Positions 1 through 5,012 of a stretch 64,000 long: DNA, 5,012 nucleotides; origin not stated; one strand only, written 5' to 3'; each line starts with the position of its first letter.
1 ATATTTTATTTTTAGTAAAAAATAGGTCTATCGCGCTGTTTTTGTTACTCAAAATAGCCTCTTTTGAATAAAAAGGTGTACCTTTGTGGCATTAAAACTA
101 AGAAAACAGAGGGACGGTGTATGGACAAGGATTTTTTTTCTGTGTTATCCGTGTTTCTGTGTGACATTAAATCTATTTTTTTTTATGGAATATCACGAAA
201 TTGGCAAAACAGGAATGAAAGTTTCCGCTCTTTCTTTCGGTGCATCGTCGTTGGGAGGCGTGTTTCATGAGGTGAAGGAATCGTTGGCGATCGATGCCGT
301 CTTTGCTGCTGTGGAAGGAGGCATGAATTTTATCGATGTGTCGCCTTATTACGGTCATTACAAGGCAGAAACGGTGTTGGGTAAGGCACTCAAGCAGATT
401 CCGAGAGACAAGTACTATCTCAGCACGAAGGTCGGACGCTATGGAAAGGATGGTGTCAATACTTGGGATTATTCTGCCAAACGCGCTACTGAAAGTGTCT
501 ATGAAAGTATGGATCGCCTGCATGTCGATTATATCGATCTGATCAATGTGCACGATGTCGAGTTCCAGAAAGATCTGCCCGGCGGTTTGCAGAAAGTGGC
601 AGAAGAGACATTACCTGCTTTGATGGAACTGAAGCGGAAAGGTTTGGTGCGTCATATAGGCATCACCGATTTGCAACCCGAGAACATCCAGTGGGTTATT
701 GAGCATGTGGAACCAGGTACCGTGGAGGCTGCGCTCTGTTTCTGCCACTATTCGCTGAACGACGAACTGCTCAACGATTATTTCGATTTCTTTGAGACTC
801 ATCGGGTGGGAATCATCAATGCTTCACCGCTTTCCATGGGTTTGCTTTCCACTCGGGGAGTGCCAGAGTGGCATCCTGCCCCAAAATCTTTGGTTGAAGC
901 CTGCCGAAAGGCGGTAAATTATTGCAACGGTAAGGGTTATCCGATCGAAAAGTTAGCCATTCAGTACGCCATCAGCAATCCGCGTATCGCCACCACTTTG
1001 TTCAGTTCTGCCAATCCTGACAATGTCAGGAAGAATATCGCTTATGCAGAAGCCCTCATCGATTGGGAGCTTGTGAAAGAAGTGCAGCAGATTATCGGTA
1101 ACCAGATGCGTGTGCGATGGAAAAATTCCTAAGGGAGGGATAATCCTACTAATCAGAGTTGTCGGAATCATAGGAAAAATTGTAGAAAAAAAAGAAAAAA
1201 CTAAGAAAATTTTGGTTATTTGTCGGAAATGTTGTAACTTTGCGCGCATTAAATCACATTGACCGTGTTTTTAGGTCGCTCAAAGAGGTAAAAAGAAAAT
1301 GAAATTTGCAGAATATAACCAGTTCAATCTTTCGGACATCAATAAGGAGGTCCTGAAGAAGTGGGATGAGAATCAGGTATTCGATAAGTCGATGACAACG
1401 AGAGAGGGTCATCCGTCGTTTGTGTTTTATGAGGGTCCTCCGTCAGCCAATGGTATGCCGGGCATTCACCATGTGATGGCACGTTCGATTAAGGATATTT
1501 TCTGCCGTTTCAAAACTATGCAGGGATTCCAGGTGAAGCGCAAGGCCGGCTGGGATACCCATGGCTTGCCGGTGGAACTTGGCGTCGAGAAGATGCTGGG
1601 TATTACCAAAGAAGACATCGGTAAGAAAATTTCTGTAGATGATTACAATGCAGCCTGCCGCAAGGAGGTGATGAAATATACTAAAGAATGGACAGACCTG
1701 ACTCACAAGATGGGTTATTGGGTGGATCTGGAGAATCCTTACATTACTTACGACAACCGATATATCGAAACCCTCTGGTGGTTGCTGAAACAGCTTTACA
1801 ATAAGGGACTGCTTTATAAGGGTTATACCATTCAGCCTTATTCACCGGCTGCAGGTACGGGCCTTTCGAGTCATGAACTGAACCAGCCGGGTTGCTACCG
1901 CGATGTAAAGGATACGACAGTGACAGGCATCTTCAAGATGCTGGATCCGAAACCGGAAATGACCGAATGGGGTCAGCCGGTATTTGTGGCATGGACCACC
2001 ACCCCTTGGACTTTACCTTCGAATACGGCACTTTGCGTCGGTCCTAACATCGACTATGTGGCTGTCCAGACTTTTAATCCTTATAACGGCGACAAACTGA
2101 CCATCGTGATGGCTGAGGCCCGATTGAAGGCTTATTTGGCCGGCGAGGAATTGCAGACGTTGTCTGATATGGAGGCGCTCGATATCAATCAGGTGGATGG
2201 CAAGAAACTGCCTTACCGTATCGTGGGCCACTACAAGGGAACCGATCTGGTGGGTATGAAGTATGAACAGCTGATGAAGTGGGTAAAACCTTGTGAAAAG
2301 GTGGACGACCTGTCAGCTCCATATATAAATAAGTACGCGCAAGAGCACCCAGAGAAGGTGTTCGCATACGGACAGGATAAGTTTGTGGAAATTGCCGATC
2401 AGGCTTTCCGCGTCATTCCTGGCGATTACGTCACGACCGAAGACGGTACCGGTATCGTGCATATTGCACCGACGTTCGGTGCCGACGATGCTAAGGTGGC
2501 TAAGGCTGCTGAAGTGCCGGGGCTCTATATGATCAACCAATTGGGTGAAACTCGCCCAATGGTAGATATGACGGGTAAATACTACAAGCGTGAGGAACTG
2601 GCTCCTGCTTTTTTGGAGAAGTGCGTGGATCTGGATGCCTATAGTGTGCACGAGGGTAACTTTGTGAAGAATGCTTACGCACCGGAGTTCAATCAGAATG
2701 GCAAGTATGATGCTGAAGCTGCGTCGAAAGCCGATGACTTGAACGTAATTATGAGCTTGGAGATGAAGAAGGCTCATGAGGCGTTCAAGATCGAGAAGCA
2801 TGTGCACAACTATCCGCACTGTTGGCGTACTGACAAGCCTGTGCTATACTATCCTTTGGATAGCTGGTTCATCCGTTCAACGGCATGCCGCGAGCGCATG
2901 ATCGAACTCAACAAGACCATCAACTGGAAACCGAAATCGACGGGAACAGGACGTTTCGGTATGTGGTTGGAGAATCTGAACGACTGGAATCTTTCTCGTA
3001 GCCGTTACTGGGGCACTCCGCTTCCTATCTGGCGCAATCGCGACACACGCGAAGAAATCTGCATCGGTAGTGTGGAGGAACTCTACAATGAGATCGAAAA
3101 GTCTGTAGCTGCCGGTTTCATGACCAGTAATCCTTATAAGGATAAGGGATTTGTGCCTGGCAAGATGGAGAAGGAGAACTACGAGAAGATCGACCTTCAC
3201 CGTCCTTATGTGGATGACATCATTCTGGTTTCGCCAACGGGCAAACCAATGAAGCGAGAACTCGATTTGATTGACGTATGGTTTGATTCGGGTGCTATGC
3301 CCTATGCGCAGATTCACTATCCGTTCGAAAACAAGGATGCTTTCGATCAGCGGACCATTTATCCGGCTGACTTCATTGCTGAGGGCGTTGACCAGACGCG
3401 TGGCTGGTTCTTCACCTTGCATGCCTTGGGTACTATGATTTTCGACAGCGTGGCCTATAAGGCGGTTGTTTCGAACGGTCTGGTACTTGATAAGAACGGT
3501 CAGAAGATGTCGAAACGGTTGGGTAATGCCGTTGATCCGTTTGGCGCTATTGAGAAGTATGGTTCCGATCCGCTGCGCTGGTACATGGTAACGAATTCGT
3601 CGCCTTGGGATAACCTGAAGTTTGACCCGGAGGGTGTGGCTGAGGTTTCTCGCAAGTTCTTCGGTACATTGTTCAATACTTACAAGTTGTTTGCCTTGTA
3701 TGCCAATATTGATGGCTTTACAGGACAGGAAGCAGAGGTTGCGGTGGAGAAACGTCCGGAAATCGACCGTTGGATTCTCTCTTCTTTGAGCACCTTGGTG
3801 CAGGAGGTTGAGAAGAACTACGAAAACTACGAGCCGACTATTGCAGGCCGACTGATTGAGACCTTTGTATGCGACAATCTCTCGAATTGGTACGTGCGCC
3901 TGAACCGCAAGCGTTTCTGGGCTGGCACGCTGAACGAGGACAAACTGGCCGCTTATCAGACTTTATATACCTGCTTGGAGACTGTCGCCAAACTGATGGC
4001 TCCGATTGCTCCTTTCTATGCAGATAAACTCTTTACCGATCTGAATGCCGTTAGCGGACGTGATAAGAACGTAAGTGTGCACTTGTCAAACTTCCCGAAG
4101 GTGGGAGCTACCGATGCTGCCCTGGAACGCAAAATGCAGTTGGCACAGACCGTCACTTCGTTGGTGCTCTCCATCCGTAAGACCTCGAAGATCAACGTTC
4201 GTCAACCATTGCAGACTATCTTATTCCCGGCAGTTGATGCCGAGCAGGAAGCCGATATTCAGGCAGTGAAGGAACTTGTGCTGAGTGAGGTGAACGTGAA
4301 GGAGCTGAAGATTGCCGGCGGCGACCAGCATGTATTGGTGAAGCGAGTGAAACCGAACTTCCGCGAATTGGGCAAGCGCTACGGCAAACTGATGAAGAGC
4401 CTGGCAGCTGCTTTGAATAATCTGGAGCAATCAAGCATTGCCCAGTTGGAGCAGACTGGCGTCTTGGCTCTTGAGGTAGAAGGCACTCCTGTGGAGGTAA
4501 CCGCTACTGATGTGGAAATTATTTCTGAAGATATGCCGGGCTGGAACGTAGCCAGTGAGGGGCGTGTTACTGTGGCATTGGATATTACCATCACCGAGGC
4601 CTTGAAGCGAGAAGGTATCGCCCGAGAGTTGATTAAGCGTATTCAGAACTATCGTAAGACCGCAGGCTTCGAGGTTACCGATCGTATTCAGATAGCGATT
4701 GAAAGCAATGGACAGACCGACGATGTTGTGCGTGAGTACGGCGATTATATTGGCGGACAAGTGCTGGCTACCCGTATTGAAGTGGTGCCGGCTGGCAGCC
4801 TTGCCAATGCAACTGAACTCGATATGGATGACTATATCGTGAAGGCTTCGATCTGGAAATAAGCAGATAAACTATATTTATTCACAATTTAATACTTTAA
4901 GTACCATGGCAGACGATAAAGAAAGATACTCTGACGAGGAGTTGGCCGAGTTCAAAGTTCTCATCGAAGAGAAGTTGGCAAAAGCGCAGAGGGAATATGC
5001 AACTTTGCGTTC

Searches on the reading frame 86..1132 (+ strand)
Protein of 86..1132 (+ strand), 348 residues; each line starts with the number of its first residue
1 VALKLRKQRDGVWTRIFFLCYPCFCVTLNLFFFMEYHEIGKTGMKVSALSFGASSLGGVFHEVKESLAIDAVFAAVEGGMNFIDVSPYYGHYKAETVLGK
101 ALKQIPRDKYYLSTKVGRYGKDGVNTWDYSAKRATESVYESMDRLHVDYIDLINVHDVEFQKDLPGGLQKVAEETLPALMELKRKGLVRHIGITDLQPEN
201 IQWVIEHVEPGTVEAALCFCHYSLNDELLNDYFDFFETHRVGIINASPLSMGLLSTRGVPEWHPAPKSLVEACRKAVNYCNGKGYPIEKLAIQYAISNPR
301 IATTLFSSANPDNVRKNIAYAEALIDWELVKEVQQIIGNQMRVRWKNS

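Call 83: search_protein_families(library=pfam, proteins=[window:86-1132:+], max_evalue=0.001)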
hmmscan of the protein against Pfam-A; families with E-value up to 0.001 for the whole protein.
window:86-1132:+ (348 aa): 1 family
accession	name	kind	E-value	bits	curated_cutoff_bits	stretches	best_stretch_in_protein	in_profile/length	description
PF00248.27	Aldo_ket_red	-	7.9e-51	173.3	24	1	49-336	2-289/291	Aldo/keto reductase family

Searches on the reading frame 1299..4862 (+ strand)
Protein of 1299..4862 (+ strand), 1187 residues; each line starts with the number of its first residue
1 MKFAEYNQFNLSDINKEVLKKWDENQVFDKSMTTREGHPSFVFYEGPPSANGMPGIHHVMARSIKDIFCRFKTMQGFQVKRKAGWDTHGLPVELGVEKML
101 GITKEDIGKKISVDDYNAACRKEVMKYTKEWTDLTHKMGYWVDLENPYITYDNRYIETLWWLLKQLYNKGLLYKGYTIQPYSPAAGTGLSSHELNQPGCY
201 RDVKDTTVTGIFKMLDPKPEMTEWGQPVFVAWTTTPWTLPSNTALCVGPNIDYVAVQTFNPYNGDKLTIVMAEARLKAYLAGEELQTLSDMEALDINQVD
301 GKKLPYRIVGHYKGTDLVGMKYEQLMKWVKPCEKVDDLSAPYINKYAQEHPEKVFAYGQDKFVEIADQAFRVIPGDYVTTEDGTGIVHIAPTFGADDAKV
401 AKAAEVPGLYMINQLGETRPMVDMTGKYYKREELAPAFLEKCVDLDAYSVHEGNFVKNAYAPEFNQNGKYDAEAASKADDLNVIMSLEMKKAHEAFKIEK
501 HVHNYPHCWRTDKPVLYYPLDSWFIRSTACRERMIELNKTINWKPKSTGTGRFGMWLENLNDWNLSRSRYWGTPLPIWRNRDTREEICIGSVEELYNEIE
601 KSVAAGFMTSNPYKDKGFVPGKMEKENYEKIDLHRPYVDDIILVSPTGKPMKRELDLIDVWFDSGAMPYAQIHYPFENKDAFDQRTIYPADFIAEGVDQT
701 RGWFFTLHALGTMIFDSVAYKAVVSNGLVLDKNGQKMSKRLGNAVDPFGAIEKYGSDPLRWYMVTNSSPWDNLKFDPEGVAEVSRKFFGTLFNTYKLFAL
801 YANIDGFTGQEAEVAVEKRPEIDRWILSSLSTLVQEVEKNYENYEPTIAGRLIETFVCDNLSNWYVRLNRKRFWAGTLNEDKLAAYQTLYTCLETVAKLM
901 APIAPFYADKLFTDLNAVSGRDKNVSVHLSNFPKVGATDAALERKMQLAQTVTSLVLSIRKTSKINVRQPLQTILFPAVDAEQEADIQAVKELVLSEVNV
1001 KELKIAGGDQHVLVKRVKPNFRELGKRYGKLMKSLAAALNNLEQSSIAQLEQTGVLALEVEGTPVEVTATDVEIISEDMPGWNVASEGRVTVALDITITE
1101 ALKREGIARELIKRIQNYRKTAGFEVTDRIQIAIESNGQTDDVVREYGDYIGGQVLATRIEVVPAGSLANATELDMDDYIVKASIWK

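Call 83: search_protein_families(library=pfam, proteins=[window:1299-4862:+], max_evalue=0.001)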
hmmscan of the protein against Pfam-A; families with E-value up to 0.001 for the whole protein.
window:1299-4862:+ (1187 aa): 4 families
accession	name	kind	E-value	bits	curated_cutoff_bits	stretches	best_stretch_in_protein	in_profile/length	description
PF00133.28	tRNA-synt_1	-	6.5e-118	394.5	22.7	1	18-775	2-413/414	tRNA synthetases class I (I, L, M and V)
PF19302.4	DUF5915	-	3.2e-53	180.6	27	1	992-1185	2-192/195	Domain of unknown function (DUF5915)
PF08264.19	Anticodon_1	-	2.8e-31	108.8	25.1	1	823-974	1-147/148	Anticodon-binding domain of tRNA ligase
PF09334.17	tRNA-synt_1g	-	1.4e-14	54.1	20.1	2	719-781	311-372/391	tRNA synthetases class I (M)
